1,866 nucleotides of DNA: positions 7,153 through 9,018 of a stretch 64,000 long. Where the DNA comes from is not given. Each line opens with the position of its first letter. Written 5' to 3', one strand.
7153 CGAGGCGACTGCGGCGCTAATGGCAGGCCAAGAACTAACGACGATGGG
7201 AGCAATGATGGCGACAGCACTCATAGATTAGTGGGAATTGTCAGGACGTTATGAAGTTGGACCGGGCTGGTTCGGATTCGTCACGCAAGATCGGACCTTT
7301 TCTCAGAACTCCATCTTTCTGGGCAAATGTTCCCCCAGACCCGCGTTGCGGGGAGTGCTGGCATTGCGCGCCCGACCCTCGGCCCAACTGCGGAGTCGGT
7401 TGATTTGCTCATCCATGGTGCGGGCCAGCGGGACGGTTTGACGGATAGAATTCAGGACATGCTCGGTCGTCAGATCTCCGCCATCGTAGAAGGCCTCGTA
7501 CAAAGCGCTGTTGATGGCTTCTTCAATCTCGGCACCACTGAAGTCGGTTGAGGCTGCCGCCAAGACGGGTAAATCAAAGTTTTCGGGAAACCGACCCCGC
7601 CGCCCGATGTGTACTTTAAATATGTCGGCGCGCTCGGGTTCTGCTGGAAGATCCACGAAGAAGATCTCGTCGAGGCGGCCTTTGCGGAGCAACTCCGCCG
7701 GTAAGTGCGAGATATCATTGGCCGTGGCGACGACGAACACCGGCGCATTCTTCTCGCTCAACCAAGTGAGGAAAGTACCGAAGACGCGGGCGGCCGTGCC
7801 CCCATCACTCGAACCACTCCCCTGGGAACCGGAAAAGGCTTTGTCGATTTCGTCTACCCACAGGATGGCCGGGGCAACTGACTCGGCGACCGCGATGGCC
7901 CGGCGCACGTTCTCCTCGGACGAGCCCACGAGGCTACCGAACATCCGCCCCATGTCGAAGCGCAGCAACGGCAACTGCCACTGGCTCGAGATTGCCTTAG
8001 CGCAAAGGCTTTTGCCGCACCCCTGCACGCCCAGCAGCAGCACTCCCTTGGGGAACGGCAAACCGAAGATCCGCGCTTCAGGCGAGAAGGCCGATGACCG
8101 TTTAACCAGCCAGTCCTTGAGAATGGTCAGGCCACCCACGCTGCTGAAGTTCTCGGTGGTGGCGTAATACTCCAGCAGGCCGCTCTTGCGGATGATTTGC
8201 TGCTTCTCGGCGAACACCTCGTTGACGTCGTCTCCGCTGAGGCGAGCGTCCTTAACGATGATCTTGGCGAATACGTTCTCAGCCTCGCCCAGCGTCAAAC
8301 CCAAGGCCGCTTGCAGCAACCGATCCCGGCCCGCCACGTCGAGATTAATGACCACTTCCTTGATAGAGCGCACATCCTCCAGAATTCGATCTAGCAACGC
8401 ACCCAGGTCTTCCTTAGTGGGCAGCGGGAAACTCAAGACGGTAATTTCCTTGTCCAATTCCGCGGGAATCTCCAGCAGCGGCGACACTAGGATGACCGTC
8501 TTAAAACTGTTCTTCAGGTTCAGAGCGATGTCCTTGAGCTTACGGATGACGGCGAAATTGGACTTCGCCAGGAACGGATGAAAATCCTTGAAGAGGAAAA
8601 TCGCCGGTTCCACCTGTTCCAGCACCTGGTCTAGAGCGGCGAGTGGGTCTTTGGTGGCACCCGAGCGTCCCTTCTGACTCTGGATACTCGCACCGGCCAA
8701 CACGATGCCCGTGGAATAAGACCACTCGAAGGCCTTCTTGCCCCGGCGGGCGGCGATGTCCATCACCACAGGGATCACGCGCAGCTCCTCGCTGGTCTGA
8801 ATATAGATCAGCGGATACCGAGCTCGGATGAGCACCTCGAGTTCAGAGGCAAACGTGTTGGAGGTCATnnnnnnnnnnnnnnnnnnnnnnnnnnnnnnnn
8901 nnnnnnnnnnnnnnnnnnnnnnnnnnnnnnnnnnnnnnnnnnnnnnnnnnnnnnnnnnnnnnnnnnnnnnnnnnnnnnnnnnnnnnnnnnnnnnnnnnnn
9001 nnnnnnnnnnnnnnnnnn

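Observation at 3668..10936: Ten co-directional, tightly coupled genes: ECF sigma, small ORF, PflX-like radical SAM, small ORF, AAA+ ATPase, DUF1257, DUF2997, S26-like pseudo-peptidase, TPR protein, orphan PilT ATPase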

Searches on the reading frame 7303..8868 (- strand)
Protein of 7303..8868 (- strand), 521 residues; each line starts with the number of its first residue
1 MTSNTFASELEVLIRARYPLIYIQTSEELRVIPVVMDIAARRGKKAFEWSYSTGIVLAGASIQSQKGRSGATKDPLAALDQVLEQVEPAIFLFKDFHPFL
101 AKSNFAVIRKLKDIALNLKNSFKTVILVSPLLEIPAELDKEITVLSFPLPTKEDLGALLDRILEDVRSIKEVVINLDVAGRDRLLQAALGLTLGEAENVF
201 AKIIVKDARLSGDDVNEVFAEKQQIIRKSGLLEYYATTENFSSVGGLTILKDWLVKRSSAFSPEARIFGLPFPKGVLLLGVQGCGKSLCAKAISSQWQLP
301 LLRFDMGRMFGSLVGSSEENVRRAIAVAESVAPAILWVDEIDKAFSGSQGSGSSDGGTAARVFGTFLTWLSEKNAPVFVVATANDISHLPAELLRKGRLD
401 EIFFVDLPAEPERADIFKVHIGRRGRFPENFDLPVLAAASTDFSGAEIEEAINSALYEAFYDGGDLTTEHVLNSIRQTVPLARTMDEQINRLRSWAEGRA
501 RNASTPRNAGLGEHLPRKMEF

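Call 4: search_protein_families(library=pfam, proteins=[window:7303-8868:-], max_evalue=0.01)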
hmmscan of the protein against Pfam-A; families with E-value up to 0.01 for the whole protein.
window:7303-8868:- (521 aa): 3 families
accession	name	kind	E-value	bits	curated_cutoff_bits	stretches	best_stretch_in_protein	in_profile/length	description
PF00004.35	AAA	-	1.6e-27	97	21.2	1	276-406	1-130/131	ATPase family associated with various cellular activities (AAA)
PF17862.7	AAA_lid_3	-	0.00013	21.9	27.2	1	430-468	1-39/45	AAA+ lid domain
PF14532.12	Sigma54_activ_2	-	0.00036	21.2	25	0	276-342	24-79/138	Sigma-54 interaction domain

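Call 5: search_protein_families(library=ncbifam, proteins=[window:7303-8868:-], max_evalue=0.01)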
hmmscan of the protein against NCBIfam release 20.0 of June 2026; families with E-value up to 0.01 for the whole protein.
window:7303-8868:- (521 aa): 10 families
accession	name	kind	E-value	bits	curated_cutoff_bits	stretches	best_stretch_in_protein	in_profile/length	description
TIGR01243.1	CDC48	subfamily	1.5e-26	93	802.65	1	219-457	428-670/733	CDC48 family AAA ATPase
NF003069.1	PRK03992.1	subfamily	1.5e-24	86.9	500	1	268-464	160-357/379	proteasome-activating nucleotidase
TIGR01241.2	FtsH_fam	equivalog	3.9e-24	85.4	600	1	269-459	191-382/598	ATP-dependent zinc metalloprotease FtsH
TIGR01242.2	TIGR01242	subfamily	7.9e-24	84.3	500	1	268-471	143-348/362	proteasome-activating nucleotidase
NF008004.0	PRK10733.1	equivalog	3.3e-21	74.9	1008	1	269-456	181-369/644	ATP-dependent zinc metalloprotease FtsH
NF047748.1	PrtsmActNtasePan1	equivalog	5.3e-19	68.5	750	1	269-454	178-364/405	proteasome-activating nucleotidase Pan1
NF047747.1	PrtsmActNtasePan2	equivalog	1.4e-18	67.3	700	1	269-460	181-373/397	proteasome-activating nucleotidase Pan2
NF042959.1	IteA_antiphage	equivalog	8.4e-17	61.4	510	1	269-496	121-347/367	anti-phage ATPase IteA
NF041006.2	cell_div_CdvC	equivalog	1.2e-15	57.3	650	1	264-456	125-319/370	cell division protein CdvC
TIGR03689.1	pup_AAA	equivalog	3.1e-10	39.4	504.75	1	268-424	211-381/512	proteasome ATPase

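Call 7: search_protein_families(library=padloc, proteins=[window:7303-8868:-], max_evalue=0.01)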
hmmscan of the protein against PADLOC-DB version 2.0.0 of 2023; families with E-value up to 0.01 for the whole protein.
window:7303-8868:- (521 aa): 4 families
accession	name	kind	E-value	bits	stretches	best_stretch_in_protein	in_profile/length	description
PDLC02196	IetA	-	2.2e-20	71.4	1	269-496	118-344/374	-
PDLC02195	IetA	-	8.4e-14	49.7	1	268-477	132-332/395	-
PDLC04232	IetA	-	2.7e-07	28.3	1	274-386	117-226/330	-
PDLC04231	IetA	-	2e-05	22.5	1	275-396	119-237/262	-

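Call 10: find_encoding_contigs(protein=window:7303-8868:-, flank=10000, max_places=6)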
Protein window:7303-8868:- (521 aa): 4 contigs read that carry it; 2 places shown.
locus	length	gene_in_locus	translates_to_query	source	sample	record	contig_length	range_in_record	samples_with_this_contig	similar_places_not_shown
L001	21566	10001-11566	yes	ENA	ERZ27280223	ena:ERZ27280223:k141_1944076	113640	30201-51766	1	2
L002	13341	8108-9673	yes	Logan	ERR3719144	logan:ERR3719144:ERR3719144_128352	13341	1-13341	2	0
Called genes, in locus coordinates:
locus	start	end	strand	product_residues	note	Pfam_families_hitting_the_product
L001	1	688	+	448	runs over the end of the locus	PF00120:Gln-synt_C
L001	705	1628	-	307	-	PF00288:GHMP_kinases_N, PF08544:GHMP_kinases_C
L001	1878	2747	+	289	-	PF13429:TPR_15 (weak), PF23914:TPR_CcmH_CycH, PF00515:TPR_1 (weak), PF07719:TPR_2 (weak), PF13432:TPR_16, PF12895:ANAPC3 (weak), PF13414:TPR_11 (weak), PF14559:TPR_19, +8 more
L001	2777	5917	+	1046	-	PF00932:LTD, PF13290:CHB_HEX_C_1, PF08757:CotH, PF00932:LTD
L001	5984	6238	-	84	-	PF00462:Glutaredoxin, PF13417:GST_N_3 (weak)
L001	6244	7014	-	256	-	PF00977:His_biosynth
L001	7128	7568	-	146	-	PF01850:PIN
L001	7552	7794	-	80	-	-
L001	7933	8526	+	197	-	PF04542:Sigma70_r2, PF08281:Sigma70_r4_2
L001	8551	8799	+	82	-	-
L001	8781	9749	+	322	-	PF04055:Radical_SAM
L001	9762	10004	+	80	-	-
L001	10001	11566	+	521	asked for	PF00004:AAA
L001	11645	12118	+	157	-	-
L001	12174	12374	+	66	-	PF11211:DUF2997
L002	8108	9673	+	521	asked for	PF00004:AAA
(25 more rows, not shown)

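Call 11: find_homologous_proteins(query=window:7303-8868:-, max_evalue=1e-10)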
Query window:7303-8868:- (521 aa): 8000 proteins with E <= 1e-10 among 8000 candidates; the best 120 are listed.
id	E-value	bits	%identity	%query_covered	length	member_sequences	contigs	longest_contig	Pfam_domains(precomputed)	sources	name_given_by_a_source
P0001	0.0e+0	1116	98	100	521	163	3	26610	PF00004.36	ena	-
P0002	0.0e+0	1112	98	100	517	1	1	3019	PF00004.36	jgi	-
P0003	0.0e+0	1097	96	100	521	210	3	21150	PF00004.36,PF17862.8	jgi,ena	jgi:hypothetical protein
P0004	0.0e+0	1086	95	100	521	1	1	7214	PF00004.36,PF17862.8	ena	-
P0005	0.0e+0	1083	95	100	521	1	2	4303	PF00004.36,PF17862.8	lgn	-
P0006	0.0e+0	1074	94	100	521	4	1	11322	PF00004.36,PF17862.8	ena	-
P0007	0.0e+0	1056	92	100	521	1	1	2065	PF00004.36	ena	-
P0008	0.0e+0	1030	91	99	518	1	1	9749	PF00004.36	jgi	-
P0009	0.0e+0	1028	90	99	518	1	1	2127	PF00004.36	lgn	-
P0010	0.0e+0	1026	90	99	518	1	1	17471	PF00004.36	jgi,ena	-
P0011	4.1e-298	1007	88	99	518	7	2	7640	PF00004.36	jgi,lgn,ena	jgi:hypothetical protein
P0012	2.1e-297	1005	86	100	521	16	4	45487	PF00004.36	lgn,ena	-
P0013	4.1e-296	1001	88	99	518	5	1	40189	PF00004.36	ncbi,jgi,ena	jgi:ATP-dependent 26S proteasome regulatory subunit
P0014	5.1e-290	981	86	99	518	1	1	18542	PF00004.36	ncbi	-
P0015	7.2e-290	980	86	99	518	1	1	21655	PF00004.36,PF17862.8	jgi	jgi:hypothetical protein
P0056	4.6e-261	885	76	99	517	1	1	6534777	PF00004.36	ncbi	-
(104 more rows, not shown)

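Call 12: find_related_loci(query=window:7303-8868:-, collection=genome_contigs, flank=10000)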
Query window:7303-8868:- (521 aa) in genome_contigs; peptide patterns used: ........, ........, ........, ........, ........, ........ (x = any residue, [..] = any of these).
600 stretches matched a pattern (row limit reached: there are more); 485 encode a relative of the query (tblastn E <= 1e-3); the best 80 are kept; 80 distinct loci.
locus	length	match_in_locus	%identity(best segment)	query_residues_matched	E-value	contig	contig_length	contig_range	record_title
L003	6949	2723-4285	99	1-521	0e+0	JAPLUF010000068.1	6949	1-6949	MAG: Verrucomicrobia bacterium isolate LacPavin_0818_WC40_MAG_60_13 LacPavin_0818_WC40_scaffold_294400, whole genome sho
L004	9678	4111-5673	98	1-521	0e+0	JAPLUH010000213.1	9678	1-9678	MAG: Verrucomicrobia bacterium isolate LacPavin_0920_WC12_MAG_60_10 LacPavin_0920_WC12_scaffold_694532, whole genome sho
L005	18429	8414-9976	97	1-521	0e+0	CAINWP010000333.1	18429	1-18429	MAG: uncultured Verrucomicrobia bacterium isolate KT_bin-2079 genome assembly, contig: bin-2079:333/340, whole genome sh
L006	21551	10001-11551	84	5-521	0e+0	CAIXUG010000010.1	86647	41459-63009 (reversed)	MAG: uncultured Verrucomicrobia bacterium isolate YR3_bin-1454 genome assembly, contig: bin-1454:10/90, whole genome sho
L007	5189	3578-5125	78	5-521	0e+0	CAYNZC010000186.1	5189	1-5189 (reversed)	MAG TPA_asm: uncultured Verrucomicrobiota bacterium isolate SRP192927_co7_467 genome assembly, contig: NODE_38378_length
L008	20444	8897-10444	76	5-521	0e+0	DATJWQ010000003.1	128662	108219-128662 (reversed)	MAG TPA_asm: Verrucomicrobiia bacterium isolate SMAG_U15103 k141_275403, whole genome shotgun sequence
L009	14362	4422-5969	76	5-521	0e+0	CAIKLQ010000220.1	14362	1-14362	MAG: uncultured Verrucomicrobia bacterium isolate KTt_bin-1485 genome assembly, contig: bin-1485:0220/1053, whole genome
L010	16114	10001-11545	76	6-521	0e+0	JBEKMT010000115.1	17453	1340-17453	MAG: Verrucomicrobiota bacterium isolate SPRUCE 3 SPRUCE_3_115, whole genome shotgun sequence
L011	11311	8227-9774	76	5-521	0e+0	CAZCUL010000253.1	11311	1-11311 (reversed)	MAG TPA_asm: uncultured Verrucomicrobiota bacterium isolate binchicken_co31_436 genome assembly, contig: k141_2319135, w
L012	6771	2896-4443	76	5-521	0e+0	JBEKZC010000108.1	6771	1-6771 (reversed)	MAG: Verrucomicrobiota bacterium isolate SPRUCE 68 SPRUCE_68_108, whole genome shotgun sequence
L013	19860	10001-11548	77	5-521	0e+0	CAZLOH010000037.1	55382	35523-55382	MAG TPA_asm: uncultured Bifidobacterium sp. isolate SRP263991_co5_614 genome assembly, contig: NODE_1280_length_55382_co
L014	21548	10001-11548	76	5-521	0e+0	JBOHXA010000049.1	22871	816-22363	MAG: Limisphaerales bacterium isolate TC-S_maxbin2.bin.522_sub k127_2177112, whole genome shotgun sequence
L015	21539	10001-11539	76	8-521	0e+0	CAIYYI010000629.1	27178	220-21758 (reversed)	MAG: uncultured Verrucomicrobia bacterium isolate Loclat_bin-16082 genome assembly, contig: bin-16082:629/709, whole gen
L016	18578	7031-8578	76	5-521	0e+0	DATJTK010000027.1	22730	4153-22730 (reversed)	MAG TPA_asm: Candidatus Sulfotelmatobacter sp. isolate SMAG_U15018 k141_3472605, whole genome shotgun sequence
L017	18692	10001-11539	76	8-521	0e+0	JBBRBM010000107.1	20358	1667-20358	MAG: Verrucomicrobiota bacterium isolate Co_metawrap_2342 Cmw_2342_k141_24469661_length_20358_cov_10.6885, whole genome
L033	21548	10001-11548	74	5-521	0e+0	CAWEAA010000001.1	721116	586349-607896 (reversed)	MAG: uncultured Verrucomicrobiae bacterium isolate MFD05580.bin.1.24 genome assembly, contig: contig_14281, whole genome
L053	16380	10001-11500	76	5-504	0e+0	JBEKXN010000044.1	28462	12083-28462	MAG: Verrucomicrobiota bacterium isolate SPRUCE 652 SPRUCE_652_44, whole genome shotgun sequence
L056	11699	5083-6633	73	1-521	0e+0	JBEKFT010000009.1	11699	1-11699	MAG: Verrucomicrobiota bacterium isolate SPRUCE 236 SPRUCE_236_9, whole genome shotgun sequence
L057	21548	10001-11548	73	5-521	0e+0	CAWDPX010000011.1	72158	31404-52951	MAG: uncultured Verrucomicrobiae bacterium isolate MFD01689.bin.2.14 genome assembly, contig: contig_15981, whole genome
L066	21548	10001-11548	72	5-521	0e+0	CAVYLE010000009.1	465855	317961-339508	MAG: uncultured Verrucomicrobiae bacterium isolate MFD01476.bin.1.197 genome assembly, contig: contig_313, whole genome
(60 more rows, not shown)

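Call 27: search_protein_families(library=pfam, proteins=[L053:8162-8851:+, L066:11596-11955:+, L056:10394-11617:+, L057:15871-17277:+, L057:17314-18585:+, L057:18582-19157:+, L057:19588-20385:+, L057:20382-21422:+], max_evalue=1)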
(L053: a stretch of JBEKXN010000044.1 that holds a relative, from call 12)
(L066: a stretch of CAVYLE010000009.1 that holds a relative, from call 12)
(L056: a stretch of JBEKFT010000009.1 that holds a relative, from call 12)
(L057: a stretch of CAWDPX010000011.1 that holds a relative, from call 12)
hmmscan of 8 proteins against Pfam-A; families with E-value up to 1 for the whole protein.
L053:8162-8851:+ (229 aa): 2 families
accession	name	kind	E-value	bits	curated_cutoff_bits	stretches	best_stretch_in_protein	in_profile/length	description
PF01694.28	Rhomboid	-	3.3e-05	24.6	22.6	1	65-206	1-139/143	Rhomboid domain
PF08551.15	DUF1751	-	0.01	16.8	22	1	61-123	2-63/99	Eukaryotic integral membrane protein (DUF1751)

L066:11596-11955:+ (119 aa): 7 families
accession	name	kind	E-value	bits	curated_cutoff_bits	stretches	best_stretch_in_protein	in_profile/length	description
PF25587.1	Rv2743c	-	0.0032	17.6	27.7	1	18-104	31-111/237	Rv2743c family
PF10112.14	Halogen_Hydrol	-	0.0035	17.8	29.8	1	31-107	6-79/191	5-bromo-4-chloroindolyl phosphate hydrolysis protein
PF12537.13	GPHR_N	-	0.018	15.6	22.1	1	28-100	8-56/68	The Golgi pH Regulator (GPHR) Family N-terminal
PF04246.17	RseC_MucC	-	0.034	14.5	24.4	1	20-80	67-123/130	Positive regulator of sigma(E), RseC/MucC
PF20990.2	DUF2207_C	-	0.13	12.3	33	1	14-77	128-191/247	Predicted membrane protein (DUF2207) C-terminal domain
PF18181.6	SLATT_1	-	0.24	11.9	26.3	1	15-69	20-72/122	SMODS and SLOG-associating 2TM effector domain 1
PF14143.11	YrhC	-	0.27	11.8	27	1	21-69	13-59/72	YrhC-like protein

L056:10394-11617:+ (407 aa): 15 families
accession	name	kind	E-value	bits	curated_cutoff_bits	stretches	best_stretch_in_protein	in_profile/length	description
PF13428.12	TPR_14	-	2.8e-08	34.1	23.5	1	115-154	5-44/44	Tetratricopeptide repeat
PF13174.12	TPR_6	-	5.7e-05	24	26.3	0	190-218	6-33/33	Tetratricopeptide repeat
PF13432.12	TPR_16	-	0.0002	22.1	32.7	2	116-173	2-58/65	Tetratricopeptide repeat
PF14559.12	TPR_19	-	0.00026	21.7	25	1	125-172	5-51/68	Tetratricopeptide repeat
PF13525.12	YfiO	-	0.00062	20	25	1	110-233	4-138/203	Outer membrane lipoprotein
PF07719.23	TPR_2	-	0.003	18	27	0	185-217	2-33/34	Tetratricopeptide repeat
PF13512.12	TPR_18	-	0.0079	16.8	21.9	1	110-196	9-98/145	Tetratricopeptide repeat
PF24575.1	TPR_Slam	-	0.015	16.2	35.2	1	115-161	51-97/104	Surface lipoprotein assembly modifier, N-terminal TPR repeats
PF25637.1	DUF7942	-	0.02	15.3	26.7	1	13-85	16-91/104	Family of unknown function (DUF7942)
PF19545.4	DUF6069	-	0.027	15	27.2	1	10-88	49-126/129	Family of unknown function (DUF6069)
PF25060.1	ARM_TT21_2nd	-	0.039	13.9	27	0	112-157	223-268/270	Tetratricopeptide repeat protein 21 second ARM domain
PF13424.12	TPR_12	-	0.087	13.5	30.1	0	181-215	41-75/77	Tetratricopeptide repeat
PF20308.4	TPR-S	-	0.18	12.8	27.6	0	275-359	5-82/102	Tetratricopeptide Repeats-Sensor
PF14561.12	TPR_20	-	0.51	11.1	25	0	128-219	5-75/90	Tetratricopeptide repeat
PF19447.4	DUF5985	-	0.76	10.6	27.3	0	12-88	7-85/86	Family of unknown function (DUF5985)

L057:15871-17277:+ (468 aa): 4 families
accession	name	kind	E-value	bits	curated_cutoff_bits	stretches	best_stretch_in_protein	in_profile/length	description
PF02540.23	NAD_synthase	-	3.5e-05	23.5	21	1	179-236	21-79/242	NAD synthase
PF21937.1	Yop-YscD_ppl_2nd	-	0.026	14.7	27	1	352-372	4-24/67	YscD/CdsD-like Bon-like domain 2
PF13671.12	AAA_33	-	0.063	14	27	1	191-236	58-102/143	AAA domain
PF01171.26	ATP_bind_3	-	0.12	12.6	27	1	179-203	2-26/182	PP-loop family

L057:17314-18585:+ (423 aa): 2 families
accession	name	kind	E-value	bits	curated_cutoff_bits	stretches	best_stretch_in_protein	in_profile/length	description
PF00482.28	T2SSF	-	5.7e-61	204.5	25.2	2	88-211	1-125/125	Type II secretion system (T2SS), protein F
PF20990.2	DUF2207_C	-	0.0011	19.1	33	1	117-273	73-204/247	Predicted membrane protein (DUF2207) C-terminal domain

L057:18582-19157:+ (191 aa): 1 family
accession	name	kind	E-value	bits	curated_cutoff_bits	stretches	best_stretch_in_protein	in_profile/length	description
PF07963.17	N_methyl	-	4.2e-07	29.7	21.2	1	16-37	4-25/27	Prokaryotic N-terminal methylation motif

L057:19588-20385:+ (265 aa): 3 families
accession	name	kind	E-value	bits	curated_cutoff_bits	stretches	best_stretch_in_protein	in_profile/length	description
PF07963.17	N_methyl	-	4.8e-08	32.7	21.2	1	7-32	2-27/27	Prokaryotic N-terminal methylation motif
PF11612.13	T2SSJ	-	0.00013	22.7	28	1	108-191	53-131/140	Type II secretion system (T2SS), protein J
PF23170.1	bHLH_PER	-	0.025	14.7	27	1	58-85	31-58/60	Period circadian protein homolog bHLH-like domain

L057:20382-21422:+ (346 aa): 3 families
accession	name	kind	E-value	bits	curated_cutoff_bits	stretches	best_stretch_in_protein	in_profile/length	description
PF21687.3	T2SSK_1st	-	3.2e-20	73.3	26.2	1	121-202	14-95/107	Type II secretion system (T2SS), protein K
PF12836.13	HHH_3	-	1.1e-09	38.7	27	2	242-297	4-51/65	Helix-hairpin-helix motif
PF03934.19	T2SSK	-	0.00019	22.1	24.2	1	244-295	1-44/63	Type II secretion system (T2SS), protein K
